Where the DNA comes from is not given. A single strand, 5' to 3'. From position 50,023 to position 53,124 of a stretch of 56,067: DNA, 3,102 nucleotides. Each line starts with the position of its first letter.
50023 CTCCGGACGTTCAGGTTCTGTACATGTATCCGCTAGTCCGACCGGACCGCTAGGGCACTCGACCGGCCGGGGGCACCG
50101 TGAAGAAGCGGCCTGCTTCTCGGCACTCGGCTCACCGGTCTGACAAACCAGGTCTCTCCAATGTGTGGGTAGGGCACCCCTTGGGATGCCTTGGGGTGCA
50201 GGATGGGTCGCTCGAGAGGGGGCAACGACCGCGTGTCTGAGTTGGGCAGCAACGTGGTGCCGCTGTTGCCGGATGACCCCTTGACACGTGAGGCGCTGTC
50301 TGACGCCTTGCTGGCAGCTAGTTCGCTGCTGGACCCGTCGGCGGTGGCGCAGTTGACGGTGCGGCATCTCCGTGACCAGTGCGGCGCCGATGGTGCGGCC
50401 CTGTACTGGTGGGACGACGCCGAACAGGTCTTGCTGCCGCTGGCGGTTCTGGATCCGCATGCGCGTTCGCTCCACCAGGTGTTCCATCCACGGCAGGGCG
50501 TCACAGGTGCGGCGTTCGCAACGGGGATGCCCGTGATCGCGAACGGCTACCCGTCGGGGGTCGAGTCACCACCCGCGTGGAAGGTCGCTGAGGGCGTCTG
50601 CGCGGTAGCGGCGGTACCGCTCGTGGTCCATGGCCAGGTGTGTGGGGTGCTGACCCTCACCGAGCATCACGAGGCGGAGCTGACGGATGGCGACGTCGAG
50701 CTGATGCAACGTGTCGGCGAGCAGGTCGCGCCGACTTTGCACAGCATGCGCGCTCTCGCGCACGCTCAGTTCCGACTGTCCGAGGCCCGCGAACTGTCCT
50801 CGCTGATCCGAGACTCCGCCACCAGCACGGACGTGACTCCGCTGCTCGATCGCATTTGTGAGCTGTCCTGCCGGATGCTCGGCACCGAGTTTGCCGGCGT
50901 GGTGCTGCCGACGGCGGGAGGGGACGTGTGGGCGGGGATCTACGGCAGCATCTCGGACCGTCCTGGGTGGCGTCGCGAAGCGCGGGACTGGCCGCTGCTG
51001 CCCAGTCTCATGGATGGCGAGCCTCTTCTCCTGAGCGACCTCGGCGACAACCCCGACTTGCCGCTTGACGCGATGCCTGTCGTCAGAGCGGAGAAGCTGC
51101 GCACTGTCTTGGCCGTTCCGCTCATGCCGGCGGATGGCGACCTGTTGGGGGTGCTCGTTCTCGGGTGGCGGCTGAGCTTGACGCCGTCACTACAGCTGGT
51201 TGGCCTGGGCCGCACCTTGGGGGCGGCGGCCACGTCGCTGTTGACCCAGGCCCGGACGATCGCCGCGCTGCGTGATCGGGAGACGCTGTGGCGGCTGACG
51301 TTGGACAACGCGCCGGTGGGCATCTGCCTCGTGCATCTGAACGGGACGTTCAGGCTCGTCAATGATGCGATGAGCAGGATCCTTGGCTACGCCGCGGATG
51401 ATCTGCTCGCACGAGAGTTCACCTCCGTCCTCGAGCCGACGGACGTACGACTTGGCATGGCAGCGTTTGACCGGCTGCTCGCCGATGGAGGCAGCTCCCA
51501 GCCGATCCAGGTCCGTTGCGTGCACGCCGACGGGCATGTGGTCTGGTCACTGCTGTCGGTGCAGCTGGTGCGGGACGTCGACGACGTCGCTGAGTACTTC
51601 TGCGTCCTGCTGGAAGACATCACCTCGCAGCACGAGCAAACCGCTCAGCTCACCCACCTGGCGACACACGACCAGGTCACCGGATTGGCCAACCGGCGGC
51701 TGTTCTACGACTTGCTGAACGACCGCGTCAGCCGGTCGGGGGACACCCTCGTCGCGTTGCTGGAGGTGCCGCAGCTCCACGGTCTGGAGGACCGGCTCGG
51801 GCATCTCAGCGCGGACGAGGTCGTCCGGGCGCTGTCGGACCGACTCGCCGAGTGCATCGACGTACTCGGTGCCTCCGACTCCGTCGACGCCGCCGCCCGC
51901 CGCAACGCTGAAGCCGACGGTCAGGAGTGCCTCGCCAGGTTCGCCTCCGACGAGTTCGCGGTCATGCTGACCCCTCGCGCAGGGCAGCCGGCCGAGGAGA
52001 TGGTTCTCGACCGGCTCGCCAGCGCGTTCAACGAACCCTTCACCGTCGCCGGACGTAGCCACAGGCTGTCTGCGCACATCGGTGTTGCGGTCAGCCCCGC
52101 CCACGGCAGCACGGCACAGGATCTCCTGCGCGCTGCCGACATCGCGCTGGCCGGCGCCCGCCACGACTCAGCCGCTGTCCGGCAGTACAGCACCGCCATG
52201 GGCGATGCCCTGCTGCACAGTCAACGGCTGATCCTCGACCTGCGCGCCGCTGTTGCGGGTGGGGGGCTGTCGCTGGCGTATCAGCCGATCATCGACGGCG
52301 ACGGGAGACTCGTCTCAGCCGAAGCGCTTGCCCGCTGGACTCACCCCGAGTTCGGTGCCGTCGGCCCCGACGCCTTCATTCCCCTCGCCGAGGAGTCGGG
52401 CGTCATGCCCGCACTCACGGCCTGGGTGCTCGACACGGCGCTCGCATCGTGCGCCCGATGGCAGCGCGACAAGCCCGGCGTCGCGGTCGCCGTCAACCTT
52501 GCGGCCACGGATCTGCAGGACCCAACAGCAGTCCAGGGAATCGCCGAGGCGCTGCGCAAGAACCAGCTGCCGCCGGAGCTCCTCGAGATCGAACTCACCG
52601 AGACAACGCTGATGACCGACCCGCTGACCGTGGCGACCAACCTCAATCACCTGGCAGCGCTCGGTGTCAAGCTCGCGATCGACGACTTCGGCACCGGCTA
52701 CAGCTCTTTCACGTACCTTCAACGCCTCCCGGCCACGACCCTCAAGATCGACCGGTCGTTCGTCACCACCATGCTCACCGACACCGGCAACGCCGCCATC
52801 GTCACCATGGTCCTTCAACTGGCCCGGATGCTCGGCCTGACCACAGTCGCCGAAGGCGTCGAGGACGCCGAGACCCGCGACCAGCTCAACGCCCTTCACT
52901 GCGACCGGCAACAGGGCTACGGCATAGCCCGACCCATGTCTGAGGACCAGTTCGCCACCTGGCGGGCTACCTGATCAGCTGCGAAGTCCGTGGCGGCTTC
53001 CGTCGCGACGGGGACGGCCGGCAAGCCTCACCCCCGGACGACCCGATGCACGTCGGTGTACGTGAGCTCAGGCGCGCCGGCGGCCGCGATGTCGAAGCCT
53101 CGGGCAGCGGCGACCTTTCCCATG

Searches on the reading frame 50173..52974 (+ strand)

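Call 43: search_protein_families(library=pfam, proteins=[window:50173-52974:+], max_evalue=0.000001)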
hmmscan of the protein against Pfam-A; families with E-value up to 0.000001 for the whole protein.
window:50173-52974:+ (933 aa): 10 families
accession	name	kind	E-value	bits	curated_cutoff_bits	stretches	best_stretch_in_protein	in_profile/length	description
PF00563.25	EAL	-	5.5e-68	229.3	31.3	1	689-921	3-236/236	EAL domain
PF01590.32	GAF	-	7.4e-24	85.2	22.4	1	54-186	1-130/133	GAF domain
PF13185.12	GAF_2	-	3.5e-23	82.8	28.6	1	54-189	3-135/136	GAF domain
PF00990.26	GGDEF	-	1.3e-21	77.4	23.8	1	497-665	1-157/161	Diguanylate cyclase, GGDEF domain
PF00989.32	PAS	-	8.5e-13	48.8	22.6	1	373-483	3-113/113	PAS fold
PF13492.12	GAF_3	-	7.3e-11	43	27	1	58-186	5-124/129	GAF domain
PF08447.18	PAS_3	-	1.6e-09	38.3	25.6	1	396-471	4-80/89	PAS fold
PF13426.13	PAS_9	-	2.1e-09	38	27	1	381-484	1-102/103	PAS domain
PF08448.16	PAS_4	-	4e-08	33.9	23.1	1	377-487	1-109/110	PAS fold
PF13188.13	PAS_8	-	6.1e-07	29.6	21.8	0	373-421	3-51/65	PAS domain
